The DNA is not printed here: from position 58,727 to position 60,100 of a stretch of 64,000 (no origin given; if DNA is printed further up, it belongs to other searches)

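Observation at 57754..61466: Nucleotide-sugar tailoring set suggesting an amidated or modified uronic or amino sugar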

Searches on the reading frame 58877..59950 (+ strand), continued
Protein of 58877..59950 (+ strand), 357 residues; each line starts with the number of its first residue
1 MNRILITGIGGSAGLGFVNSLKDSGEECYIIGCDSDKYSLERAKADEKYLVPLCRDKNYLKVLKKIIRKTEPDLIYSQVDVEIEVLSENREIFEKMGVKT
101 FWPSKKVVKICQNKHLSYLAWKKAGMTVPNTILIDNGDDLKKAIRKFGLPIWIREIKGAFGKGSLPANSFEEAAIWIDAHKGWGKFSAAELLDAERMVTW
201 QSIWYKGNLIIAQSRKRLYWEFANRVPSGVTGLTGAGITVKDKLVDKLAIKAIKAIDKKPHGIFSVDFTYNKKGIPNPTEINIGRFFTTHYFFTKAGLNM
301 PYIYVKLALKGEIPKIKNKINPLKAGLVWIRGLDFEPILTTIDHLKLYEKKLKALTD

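Call 62: search_protein_families(library=ncbifam, proteins=[L088:13031-14149:+, L088:14142-15119:+, L088:15106-16272:+, L088:16253-16819:+, L088:16844-17785:+, L088:11225-11974:+, L088:9192-10214:+, L089:9261-10001:+, L089:9998-10990:+, L089:10996-11931:+], max_evalue=0.000001)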
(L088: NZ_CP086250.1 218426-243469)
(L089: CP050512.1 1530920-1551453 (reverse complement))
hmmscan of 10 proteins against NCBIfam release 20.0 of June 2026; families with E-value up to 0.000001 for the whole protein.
L088:13031-14149:+ (372 aa): 56 families (the best 25 are shown)
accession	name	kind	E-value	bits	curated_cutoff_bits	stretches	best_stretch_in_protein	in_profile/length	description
TIGR01141.1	hisC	equivalog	1.5e-71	241.1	276.55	1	21-369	3-348/349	histidinol-phosphate transaminase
NF002878.0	PRK03321.1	subfamily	2.9e-47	161.1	374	1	21-370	8-348/352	histidinol-phosphate transaminase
NF003496.0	PRK05166.1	equivalog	7.7e-46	156.5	540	1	36-369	37-368/373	histidinol-phosphate transaminase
NF002877.0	PRK03317.1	equivalog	2.7e-45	154.8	409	1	27-369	24-365/374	histidinol-phosphate transaminase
NF006014.0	PRK08153.1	equivalog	3.9e-39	134.6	510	1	38-360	36-353/370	pyridoxal phosphate-dependent aminotransferase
TIGR01140.1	L_thr_O3P_dcar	equivalog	6.8e-37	127.3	290.55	1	58-364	35-327/331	threonine-phosphate decarboxylase CobD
NF002726.0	PRK02610.1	equivalog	1.2e-35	123.2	391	1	66-366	61-364/374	histidinol-phosphate transaminase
NF006580.0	PRK09105.1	subfamily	2.3e-33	115.6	444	1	31-366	42-366/375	pyridoxal phosphate-dependent aminotransferase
NF051461.1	pyoverd_PtaA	equivalog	4.3e-30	104.7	500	1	17-367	17-356/359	pyoverdine biosynthesis transaminase PtaA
NF006225.0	PRK08354.1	equivalog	2.4e-29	102.8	288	1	57-370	34-315/318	putative aminotransferase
NF004870.0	PRK06225.1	equivalog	6.5e-27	94.2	351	1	35-342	28-341/380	pyridoxal phosphate-dependent aminotransferase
NF041364.1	GntC_guanitoxin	equivalog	1.8e-21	76.4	415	1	72-354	38-339/356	guanitoxin biosynthesis PLP-dependent (S)-gamma-hydroxy-L-arginine cyclodehydratase GntC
NF005915.1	PRK07908.1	equivalog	1e-20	74.4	360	1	62-364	38-328/332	Rv2231c family histidinol phosphate aminotransferase CobC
NF005305.0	PRK06836.1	equivalog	1.5e-20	73.8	376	1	84-361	94-382/396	pyridoxal phosphate-dependent aminotransferase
NF041091.1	asp_aminotase_Arch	equivalog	7.2e-20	71.2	550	1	82-358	81-361/376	aspartate aminotransferase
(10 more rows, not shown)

L088:14142-15119:+ (325 aa): 0 families

L088:15106-16272:+ (388 aa): 1 family
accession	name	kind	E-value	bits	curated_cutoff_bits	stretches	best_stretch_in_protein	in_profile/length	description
TIGR04355.1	HprK_rel_B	hypoth_equivalog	3.1e-09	36.4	200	1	160-318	141-297/351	HprK-related kinase B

L088:16253-16819:+ (188 aa): 19 families
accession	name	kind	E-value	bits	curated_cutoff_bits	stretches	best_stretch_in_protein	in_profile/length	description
NF045917.1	PhserinePhPspA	equivalog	3.1e-20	72.8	350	1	1-92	2-91/211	phosphoserine phosphatase PspA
NF002901.0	PRK03482.1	equivalog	1.8e-18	67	261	1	2-170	3-185/215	2,3-diphosphoglycerate-dependent phosphoglycerate mutase GpmB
NF038349.1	dPGM_arch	equivalog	4.7e-18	65.8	225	1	4-171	2-173/194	2,3-diphosphoglycerate-dependent phosphoglycerate mutase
TIGR03162.1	ribazole_cobC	equivalog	3.1e-17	62.6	162.9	1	3-154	1-159/176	alpha-ribazole phosphatase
TIGR01258.1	pgm_1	subfamily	4.1e-16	59.1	81.7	1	1-93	1-96/245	2,3-bisphosphoglycerate-dependent phosphoglycerate mutase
NF010713.0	PRK14115.1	equivalog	4.5e-16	58.9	305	1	1-93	2-97/248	2,3-diphosphoglycerate-dependent phosphoglycerate mutase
NF011580.0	PRK15004.1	equivalog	9.2e-16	58.4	250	1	1-84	1-82/203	adenosylcobalamin/alpha-ribazole phosphatase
NF005567.0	PRK07238.1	equivalog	1.7e-15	57.2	326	1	2-140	179-327/378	bifunctional RNase H/acid phosphatase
NF002339.0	PRK01295.1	equivalog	6.5e-14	51.9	316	1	3-93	5-98/206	2,3-bisphosphoglycerate-dependent phosphoglycerate mutase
NF010718.0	PRK14120.1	equivalog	3.8e-13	49.3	366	1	2-69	6-73/249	phosphoglyceromutase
TIGR03848.1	MSMEG_4193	subfamily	7.5e-13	48.4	203.85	1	3-178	2-195/204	MSMEG_4193 family putative phosphomutase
NF010714.0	PRK14116.1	equivalog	7.9e-13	48.4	401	1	2-64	3-65/229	2,3-diphosphoglycerate-dependent phosphoglycerate mutase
NF009994.0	PRK13463.1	equivalog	2.7e-12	46.9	277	1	3-98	5-98/203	phosphoserine phosphatase 1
NF002217.0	PRK01112.1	equivalog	1.2e-11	44.4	320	1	2-67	3-66/228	2,3-bisphosphoglycerate-dependent phosphoglycerate mutase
NF010716.0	PRK14118.1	equivalog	1.3e-11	44.2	409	1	1-94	1-97/227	2,3-diphosphoglycerate-dependent phosphoglycerate mutase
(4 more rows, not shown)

L088:16844-17785:+ (313 aa): 4 families
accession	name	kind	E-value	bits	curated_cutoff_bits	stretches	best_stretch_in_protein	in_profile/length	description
TIGR01179.1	galE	equivalog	6.8e-10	38.3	262.3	0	79-151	101-172/332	UDP-glucose 4-epimerase GalE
TIGR03466.1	HpnA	hypoth_equivalog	1.4e-09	37.3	367.65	1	1-245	1-257/327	hopanoid-associated sugar epimerase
NF047837.1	UDPAcbARedWbcJ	equivalog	2.6e-07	29.9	500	0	123-238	101-219/372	UDP-2-acetamido-2,6-beta-L-arabino-hexul-4-ose reductase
TIGR01181.1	dTDP_gluc_dehyt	equivalog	7.7e-07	28.5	365.1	0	171-294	198-313/321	dTDP-glucose 4,6-dehydratase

L088:11225-11974:+ (249 aa): 202 families (the best 25 are shown)
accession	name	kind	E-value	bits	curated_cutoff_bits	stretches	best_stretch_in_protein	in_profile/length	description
NF005594.0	PRK07326.1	equivalog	6.8e-45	153.5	271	1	6-228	7-234/237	SDR family oxidoreductase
NF005806.0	PRK07666.1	equivalog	6.9e-37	127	286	1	6-187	8-197/239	3-ketoacyl-ACP reductase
NF009466.0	PRK12826.1-2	subfamily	1.1e-35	123.3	222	1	7-192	5-200/248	3-oxoacyl-ACP reductase FabG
TIGR01830.1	3oxo_ACP_reduc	equivalog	4.8e-35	121.4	297.75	1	9-192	2-194/239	3-oxoacyl-[acyl-carrier-protein] reductase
NF005672.0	PRK07454.1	equivalog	8.1e-35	120.1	234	1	5-225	6-236/241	SDR family oxidoreductase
NF004825.0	PRK06181.1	equivalog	4.5e-34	117.9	215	1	6-183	7-192/268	SDR family oxidoreductase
NF004824.0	PRK06180.1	subfamily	5.1e-34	117.7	298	1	6-183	5-187/279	oxidoreductase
NF006073.0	PRK08219.1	equivalog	1.3e-33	116.7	218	1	6-226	4-225/227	SDR family oxidoreductase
NF049977.1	KDhSphingRedKdsR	equivalog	1.4e-33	116.5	400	1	6-186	4-183/267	3-ketodihydrosphingosine reductase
NF005372.1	PRK06914.1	subfamily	2.4e-33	115.6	320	1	7-188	4-194/279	SDR family oxidoreductase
NF004823.0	PRK06179.1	subfamily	2.7e-33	115.6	310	1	6-190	6-190/271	oxidoreductase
NF004826.0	PRK06182.1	subfamily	3.5e-33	115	305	1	6-186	5-187/274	oxidoreductase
NF005495.0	PRK07109.1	subfamily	7.9e-32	110.8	264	1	6-190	9-203/334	SDR family oxidoreductase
NF005309.0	PRK06841.1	subfamily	8.8e-32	110.6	286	1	6-183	16-198/255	GolD/DthD family dehydrogenase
NF005878.0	PRK07825.1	subfamily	9.7e-32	110.4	287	1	6-216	10-223/278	short chain dehydrogenase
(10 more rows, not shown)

L088:9192-10214:+ (340 aa): 14 families
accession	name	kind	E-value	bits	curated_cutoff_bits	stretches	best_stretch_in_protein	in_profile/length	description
TIGR03956.1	rSAM_HydE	equivalog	8.2e-56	189.7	254.6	1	15-319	4-312/340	[FeFe] hydrogenase H-cluster radical SAM maturase HydE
TIGR03910.1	pyrrolys_PylB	equivalog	9.4e-33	113.5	348.2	1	34-337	30-338/347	methylornithine synthase PylB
TIGR00433.2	bioB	equivalog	2.7e-21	76.1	225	1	27-295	7-280/307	biotin synthase BioB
TIGR02351.2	thiH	equivalog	4.5e-17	62.2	380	1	22-333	34-355/364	2-iminoacetate synthase ThiH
TIGR00423.1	TIGR00423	subfamily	1.9e-13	50.4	260.25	1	63-134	8-79/310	CofH family radical SAM protein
TIGR03551.1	F420_cofH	equivalog_domain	5.3e-13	48.5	374.1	1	29-132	7-111/345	5-amino-6-(D-ribitylamino)uracil--L-tyrosine 4-hydroxyphenyl transferase CofH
TIGR03957.1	rSAM_HmdB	equivalog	6.6e-13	48.5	320.9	1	26-308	5-289/317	5,10-methenyltetrahydromethanopterin hydrogenase cofactor biosynthesis protein HmdB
TIGR03955.1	rSAM_HydG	equivalog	2e-11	43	312.15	1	12-178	37-210/470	[FeFe] hydrogenase H-cluster radical SAM maturase HydG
NF006276.0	PRK08444.1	equivalog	2.6e-11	43.1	560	1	11-132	2-121/353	aminofutalosine synthase MqnE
TIGR03699.1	menaquin_MqnC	equivalog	7.5e-11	41.4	428.1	1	38-130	16-111/342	cyclic dehypoxanthinyl futalosine synthase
TIGR03700.1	mena_SCO4494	equivalog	9.8e-10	37.9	434.55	1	28-131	17-119/351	aminofutalosine synthase MqnE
NF006308.0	PRK08508.1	equivalog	6.6e-09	35.4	377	1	64-296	12-247/279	biotin synthase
NF005609.0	PRK07360.1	equivalog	7e-09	34.9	426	1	12-117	11-118/374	7,8-didemethyl-8-hydroxy-5-deazariboflavin synthase subunit CofH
NF006687.0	PRK09234.1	equivalog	1.7e-07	29.8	1018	0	18-97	488-568/849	bifunctional FO biosynthesis protein CofGH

L089:9261-10001:+ (246 aa): 4 families
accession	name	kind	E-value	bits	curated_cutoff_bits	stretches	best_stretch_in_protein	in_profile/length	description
NF006702.0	PRK09248.1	domain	3.5e-13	49.6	264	1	26-235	4-204/246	PHP domain-containing protein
NF006375.0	PRK08609.1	equivalog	3.8e-12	45.6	426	1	20-233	330-536/571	DNA polymerase/3'-5' exonuclease PolX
NF005928.0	PRK07945.1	equivalog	6.7e-12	45.4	250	1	22-231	95-301/337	PHP domain-containing protein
NF006251.0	PRK08392.1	equivalog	1.3e-08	34.6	212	1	29-233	4-192/216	hypothetical protein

L089:9998-10990:+ (330 aa): 8 families
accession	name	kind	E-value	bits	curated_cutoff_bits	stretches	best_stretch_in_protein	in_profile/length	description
NF009402.0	PRK12767.1-1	equivalog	1e-139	465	218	1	1-319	3-328/329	carbamoyl phosphate synthase-like protein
NF009405.0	PRK12767.1-4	equivalog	6.8e-42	143.6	390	1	16-294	14-293/320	carbamoyl phosphate synthase-like protein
NF009404.0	PRK12767.1-3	equivalog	3.4e-26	91.9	316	1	27-286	26-303/344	carbamoyl phosphate synthase-like protein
NF009406.0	PRK12767.1-5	equivalog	2.5e-23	82.7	271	1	14-289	14-293/327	carbamoyl phosphate synthase-like protein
NF009403.0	PRK12767.1-2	equivalog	4.6e-20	72.1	286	1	1-204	1-201/342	carbamoyl phosphate synthase-like protein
NF053643.1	Ddl_archaea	equivalog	9.1e-11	41.3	500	1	75-209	66-201/367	putative pseudomurein biosynthesis ATP-grasp protein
NF002563.0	PRK02186.1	subfamily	1.5e-10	40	625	1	105-270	99-280/890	argininosuccinate lyase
NF002378.0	PRK01372.1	subfamily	6.2e-07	28.4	243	0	108-177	95-166/305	D-alanine--D-alanine ligase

L089:10996-11931:+ (311 aa): 15 families
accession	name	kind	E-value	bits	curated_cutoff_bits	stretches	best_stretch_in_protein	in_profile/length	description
TIGR04180.1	EDH_00030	hypoth_equivalog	1.5e-24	86.6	475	1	62-255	71-263/297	NAD-dependent 4,6-dehydratase LegB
TIGR01181.1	dTDP_gluc_dehyt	equivalog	5.2e-21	75.1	365.1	1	61-292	73-304/321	dTDP-glucose 4,6-dehydratase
NF042422.1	oxyalk_red_OleD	equivalog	5.2e-18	65.5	580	1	1-231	1-227/329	2-alkyl-3-oxoalkanoate reductase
TIGR01214.1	rmlD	equivalog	1.2e-14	54.1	224.05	1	2-292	1-278/285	dTDP-4-dehydrorhamnose reductase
TIGR01179.1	galE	equivalog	8.8e-14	51.1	262.3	1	61-175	70-182/332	UDP-glucose 4-epimerase GalE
TIGR03466.1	HpnA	hypoth_equivalog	8.9e-14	51.1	367.65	1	2-221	2-219/327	hopanoid-associated sugar epimerase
TIGR02197.1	heptose_epim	equivalog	2.1e-13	50.2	274.6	1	3-252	1-264/316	ADP-glyceromanno-heptose 6-epimerase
NF058621.1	DiazavRedAvaA7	equivalog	2.5e-13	50.4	400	1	1-231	1-231/304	3-diazoavenalumate denitrifying reductase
NF042423.1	oxyalk_red_Shew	equivalog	2.1e-12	46.8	580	1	2-219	10-221/331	2-alkyl-3-oxoalkanoate reductase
NF052578.1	StrlDmthSdmBMthl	equivalog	4.4e-11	43.1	600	1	1-252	1-249/328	sterol demethylase protein SdmB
NF050030.1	thlkprotThyD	equivalog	5.8e-10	38.8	400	1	1-246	1-248/305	thylakoid membrane protein ThyD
NF047837.1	UDPAcbARedWbcJ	equivalog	1.3e-09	37.5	500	1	136-222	100-187/372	UDP-2-acetamido-2,6-beta-L-arabino-hexul-4-ose reductase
TIGR01777.1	yfcH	hypoth_equivalog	2.1e-09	37.4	207.35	1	4-249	2-242/292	TIGR01777 family oxidoreductase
TIGR01746.1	Thioester-redct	subfamily_domain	3.4e-08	33.1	213.35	0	4-41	3-44/371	thioester reductase domain-containing protein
NF008360.0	PRK11150.1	equivalog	4.7e-07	29.3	452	0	149-248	150-250/310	ADP-glyceromanno-heptose 6-epimerase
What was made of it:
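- On NCBIfam PRK12767.1-1 (NF009402) CPSase-like protein: The S. meliloti protein scores 465 bits (call 62).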
